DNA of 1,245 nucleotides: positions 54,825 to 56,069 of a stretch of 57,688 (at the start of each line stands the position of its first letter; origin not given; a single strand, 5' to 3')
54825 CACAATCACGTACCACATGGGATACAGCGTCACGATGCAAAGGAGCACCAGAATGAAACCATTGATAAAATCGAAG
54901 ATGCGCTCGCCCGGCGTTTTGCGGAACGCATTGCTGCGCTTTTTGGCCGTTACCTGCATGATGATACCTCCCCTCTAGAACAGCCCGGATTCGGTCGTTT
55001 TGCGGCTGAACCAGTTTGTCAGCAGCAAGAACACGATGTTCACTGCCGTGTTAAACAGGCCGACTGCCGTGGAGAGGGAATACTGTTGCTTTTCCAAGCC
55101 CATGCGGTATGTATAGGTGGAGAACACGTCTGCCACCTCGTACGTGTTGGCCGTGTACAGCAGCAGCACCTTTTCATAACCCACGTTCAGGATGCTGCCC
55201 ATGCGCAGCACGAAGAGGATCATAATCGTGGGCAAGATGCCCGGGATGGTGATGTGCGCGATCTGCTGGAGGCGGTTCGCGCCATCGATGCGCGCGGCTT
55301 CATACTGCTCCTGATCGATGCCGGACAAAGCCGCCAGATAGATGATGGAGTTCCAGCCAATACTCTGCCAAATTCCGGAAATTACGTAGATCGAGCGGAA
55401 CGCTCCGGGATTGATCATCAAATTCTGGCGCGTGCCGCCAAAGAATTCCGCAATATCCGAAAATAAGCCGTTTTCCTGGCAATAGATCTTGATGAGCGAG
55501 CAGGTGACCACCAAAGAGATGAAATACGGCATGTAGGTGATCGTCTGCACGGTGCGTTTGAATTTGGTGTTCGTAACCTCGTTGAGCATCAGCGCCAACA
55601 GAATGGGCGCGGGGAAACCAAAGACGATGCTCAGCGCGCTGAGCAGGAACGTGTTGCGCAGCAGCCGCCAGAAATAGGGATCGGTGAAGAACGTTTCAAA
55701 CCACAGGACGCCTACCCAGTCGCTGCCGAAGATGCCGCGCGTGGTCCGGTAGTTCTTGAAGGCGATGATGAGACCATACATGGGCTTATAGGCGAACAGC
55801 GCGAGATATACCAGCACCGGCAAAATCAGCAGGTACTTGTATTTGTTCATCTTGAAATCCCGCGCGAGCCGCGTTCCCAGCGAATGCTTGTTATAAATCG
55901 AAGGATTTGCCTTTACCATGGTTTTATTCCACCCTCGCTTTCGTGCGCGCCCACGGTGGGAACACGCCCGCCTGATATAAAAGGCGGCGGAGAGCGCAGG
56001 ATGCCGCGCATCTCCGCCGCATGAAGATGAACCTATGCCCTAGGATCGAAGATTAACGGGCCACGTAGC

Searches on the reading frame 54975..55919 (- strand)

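Call 71: search_protein_families(library=pfam, proteins=[window:54975-55919:-], max_evalue=0.001)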
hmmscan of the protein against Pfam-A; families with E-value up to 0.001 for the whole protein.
window:54975-55919:- (314 aa): 1 family
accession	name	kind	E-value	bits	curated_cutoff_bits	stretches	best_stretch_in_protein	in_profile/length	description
PF00528.27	BPD_transp_1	-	5.7e-18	65.7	26.4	1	101-308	1-182/184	Binding-protein-dependent transport system inner membrane component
